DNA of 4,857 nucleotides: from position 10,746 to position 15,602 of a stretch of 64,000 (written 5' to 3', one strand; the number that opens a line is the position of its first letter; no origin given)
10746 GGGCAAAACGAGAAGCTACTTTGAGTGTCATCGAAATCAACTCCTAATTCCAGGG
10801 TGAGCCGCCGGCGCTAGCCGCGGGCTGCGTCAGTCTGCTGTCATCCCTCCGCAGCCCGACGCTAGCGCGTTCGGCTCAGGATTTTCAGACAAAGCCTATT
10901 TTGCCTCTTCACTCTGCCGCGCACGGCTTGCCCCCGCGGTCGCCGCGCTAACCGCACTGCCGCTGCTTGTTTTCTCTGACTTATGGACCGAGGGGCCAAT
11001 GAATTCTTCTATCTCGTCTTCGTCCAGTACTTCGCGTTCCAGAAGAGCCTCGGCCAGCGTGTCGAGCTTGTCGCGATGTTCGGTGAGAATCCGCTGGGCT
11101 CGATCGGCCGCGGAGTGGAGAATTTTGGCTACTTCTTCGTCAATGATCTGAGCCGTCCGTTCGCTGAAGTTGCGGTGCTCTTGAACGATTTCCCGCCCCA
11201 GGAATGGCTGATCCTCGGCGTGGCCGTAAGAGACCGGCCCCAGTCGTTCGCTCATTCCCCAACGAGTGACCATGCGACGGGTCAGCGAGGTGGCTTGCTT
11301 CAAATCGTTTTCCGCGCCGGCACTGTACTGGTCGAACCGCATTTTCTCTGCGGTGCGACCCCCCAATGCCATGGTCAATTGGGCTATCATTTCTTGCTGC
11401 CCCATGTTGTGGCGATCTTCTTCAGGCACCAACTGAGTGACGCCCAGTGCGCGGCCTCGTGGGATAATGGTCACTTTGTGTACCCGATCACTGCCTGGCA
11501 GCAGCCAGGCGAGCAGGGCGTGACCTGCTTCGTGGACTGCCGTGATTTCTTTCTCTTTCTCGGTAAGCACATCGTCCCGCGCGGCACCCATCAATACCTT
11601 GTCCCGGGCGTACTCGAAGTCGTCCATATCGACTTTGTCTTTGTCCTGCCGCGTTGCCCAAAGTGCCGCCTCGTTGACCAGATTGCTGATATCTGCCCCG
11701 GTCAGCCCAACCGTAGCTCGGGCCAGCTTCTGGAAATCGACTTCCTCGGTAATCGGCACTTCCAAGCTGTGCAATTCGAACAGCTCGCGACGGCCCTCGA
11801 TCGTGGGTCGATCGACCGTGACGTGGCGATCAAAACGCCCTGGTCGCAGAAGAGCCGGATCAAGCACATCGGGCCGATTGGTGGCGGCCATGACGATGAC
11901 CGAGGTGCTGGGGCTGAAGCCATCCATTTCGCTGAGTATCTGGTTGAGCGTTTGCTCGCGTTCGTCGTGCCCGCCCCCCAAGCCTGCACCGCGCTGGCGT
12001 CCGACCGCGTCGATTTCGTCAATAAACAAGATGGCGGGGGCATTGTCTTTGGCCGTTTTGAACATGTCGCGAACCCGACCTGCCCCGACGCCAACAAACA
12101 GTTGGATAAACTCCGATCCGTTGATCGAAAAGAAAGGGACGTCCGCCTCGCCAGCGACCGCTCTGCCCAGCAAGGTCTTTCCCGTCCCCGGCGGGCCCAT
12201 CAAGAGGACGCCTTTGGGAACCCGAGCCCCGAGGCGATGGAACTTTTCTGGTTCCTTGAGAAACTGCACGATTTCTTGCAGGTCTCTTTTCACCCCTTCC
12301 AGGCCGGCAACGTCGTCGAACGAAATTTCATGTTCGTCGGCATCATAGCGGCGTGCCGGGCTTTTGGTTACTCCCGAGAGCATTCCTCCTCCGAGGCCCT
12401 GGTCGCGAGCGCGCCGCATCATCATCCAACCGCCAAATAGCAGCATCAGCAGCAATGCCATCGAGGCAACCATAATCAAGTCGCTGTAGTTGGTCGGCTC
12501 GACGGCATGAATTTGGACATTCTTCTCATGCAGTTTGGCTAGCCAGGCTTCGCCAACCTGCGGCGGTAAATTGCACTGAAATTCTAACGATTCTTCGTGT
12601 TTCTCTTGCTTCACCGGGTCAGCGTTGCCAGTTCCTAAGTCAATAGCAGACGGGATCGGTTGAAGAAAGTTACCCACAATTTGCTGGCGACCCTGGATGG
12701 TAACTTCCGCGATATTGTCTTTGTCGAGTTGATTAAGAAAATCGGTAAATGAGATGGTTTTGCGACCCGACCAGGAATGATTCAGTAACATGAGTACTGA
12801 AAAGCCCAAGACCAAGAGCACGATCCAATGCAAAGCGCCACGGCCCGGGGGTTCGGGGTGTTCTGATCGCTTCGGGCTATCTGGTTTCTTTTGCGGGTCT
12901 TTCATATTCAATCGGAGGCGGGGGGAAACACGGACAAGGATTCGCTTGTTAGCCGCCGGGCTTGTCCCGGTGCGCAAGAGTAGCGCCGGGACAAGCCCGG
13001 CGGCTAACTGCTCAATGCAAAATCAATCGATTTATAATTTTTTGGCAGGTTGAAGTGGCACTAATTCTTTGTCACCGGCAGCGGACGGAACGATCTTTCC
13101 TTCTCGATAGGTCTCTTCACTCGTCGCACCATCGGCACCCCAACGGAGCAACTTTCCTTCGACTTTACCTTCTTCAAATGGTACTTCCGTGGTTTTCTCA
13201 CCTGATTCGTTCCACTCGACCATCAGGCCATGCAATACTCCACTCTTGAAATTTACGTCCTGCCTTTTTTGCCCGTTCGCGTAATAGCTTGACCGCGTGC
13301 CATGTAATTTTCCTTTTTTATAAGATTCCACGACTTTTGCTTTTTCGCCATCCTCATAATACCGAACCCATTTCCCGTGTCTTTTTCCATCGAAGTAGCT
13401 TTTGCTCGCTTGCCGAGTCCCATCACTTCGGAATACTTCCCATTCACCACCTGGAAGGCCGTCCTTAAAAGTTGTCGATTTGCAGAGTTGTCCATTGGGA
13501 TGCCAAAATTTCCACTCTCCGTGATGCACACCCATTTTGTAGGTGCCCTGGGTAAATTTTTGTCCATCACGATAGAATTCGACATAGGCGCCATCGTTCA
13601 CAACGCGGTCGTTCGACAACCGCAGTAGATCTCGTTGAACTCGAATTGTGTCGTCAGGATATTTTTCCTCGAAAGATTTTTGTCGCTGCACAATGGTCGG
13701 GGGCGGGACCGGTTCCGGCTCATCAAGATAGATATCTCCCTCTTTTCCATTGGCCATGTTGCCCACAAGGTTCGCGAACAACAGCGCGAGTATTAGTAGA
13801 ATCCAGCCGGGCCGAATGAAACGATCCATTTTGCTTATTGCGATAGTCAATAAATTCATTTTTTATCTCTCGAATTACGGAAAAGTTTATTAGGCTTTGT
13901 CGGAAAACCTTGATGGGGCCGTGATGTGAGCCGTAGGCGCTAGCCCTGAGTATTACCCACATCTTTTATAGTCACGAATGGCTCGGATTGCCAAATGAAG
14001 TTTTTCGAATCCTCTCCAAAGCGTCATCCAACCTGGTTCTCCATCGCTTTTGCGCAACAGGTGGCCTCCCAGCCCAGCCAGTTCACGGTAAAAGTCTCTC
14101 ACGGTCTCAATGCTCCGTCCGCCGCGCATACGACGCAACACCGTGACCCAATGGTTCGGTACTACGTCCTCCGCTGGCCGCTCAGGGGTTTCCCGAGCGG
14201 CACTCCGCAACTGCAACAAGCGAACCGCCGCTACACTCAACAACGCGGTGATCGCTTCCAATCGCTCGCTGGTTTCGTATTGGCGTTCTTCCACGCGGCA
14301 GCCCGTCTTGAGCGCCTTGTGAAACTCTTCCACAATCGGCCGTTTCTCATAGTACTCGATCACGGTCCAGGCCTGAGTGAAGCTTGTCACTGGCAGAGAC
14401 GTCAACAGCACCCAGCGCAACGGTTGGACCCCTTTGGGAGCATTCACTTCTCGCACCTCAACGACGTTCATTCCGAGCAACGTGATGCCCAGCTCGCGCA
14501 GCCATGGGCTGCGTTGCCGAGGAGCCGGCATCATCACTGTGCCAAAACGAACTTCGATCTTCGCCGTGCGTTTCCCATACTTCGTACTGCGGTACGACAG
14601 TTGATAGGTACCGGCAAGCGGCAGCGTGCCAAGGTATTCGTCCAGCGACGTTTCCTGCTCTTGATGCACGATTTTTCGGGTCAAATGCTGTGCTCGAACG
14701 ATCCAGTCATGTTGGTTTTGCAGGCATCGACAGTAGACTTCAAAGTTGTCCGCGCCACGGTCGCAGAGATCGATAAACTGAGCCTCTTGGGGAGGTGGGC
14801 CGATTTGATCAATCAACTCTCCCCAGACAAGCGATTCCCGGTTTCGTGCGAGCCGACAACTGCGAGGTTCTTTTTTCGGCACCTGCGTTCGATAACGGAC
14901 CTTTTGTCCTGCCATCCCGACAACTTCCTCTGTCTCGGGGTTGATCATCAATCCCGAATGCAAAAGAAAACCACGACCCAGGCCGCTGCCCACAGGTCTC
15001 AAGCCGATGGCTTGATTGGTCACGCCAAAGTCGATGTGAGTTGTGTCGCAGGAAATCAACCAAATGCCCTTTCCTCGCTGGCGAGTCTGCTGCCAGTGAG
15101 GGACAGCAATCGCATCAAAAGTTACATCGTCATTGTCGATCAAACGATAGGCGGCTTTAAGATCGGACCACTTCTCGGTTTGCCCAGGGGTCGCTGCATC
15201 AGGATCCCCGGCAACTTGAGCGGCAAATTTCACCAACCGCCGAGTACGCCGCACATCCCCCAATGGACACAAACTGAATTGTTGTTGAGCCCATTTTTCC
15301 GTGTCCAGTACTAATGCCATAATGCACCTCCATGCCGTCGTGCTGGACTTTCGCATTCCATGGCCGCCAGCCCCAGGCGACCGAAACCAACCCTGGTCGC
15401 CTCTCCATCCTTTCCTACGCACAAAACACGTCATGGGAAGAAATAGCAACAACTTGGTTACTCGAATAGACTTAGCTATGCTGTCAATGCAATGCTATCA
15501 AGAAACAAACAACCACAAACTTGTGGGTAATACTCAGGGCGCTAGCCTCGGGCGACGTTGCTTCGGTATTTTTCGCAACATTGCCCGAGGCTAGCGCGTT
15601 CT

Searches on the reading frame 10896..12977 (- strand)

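Call 77: search_protein_families(library=pfam, proteins=[window:10896-12977:-], max_evalue=0.00001)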
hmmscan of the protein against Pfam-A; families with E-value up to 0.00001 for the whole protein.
window:10896-12977:- (693 aa): 4 families
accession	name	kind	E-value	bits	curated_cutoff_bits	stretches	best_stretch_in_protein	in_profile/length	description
PF01434.24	Peptidase_M41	-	9.7e-71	238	29.9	1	470-658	2-190/191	Peptidase family M41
PF00004.35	AAA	-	7.9e-44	149.7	21.2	1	257-389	1-130/131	ATPase family associated with various cellular activities (AAA)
PF17862.7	AAA_lid_3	-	1.6e-12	47.1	27.2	1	413-455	2-44/45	AAA+ lid domain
PF06480.20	FtsH_ext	-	1.3e-09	38.6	25.5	1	52-159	2-101/103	FtsH Extracellular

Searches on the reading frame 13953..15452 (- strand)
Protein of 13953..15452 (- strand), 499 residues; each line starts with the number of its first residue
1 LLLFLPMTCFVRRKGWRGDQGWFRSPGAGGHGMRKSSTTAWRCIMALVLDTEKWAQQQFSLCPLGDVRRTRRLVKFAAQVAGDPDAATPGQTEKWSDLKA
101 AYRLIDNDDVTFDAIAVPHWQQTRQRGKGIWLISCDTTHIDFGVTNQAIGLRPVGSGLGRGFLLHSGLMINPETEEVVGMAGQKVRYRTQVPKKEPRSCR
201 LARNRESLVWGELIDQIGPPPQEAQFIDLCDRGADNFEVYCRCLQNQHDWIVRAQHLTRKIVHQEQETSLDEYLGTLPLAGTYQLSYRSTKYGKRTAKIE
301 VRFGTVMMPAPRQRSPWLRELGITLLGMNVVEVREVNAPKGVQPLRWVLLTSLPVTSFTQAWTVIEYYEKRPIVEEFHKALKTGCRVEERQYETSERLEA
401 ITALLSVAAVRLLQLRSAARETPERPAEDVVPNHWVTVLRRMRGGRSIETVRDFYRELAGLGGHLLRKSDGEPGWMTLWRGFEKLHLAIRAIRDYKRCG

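Call 77: search_protein_families(library=pfam, proteins=[window:13953-15452:-], max_evalue=0.00001)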
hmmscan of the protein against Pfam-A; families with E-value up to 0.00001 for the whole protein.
window:13953-15452:- (499 aa): 1 family
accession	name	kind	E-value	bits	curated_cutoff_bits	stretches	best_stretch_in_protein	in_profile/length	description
PF14706.11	Tnp_DNA_bind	-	1.5e-15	57.2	24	1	53-110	1-58/58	Transposase DNA-binding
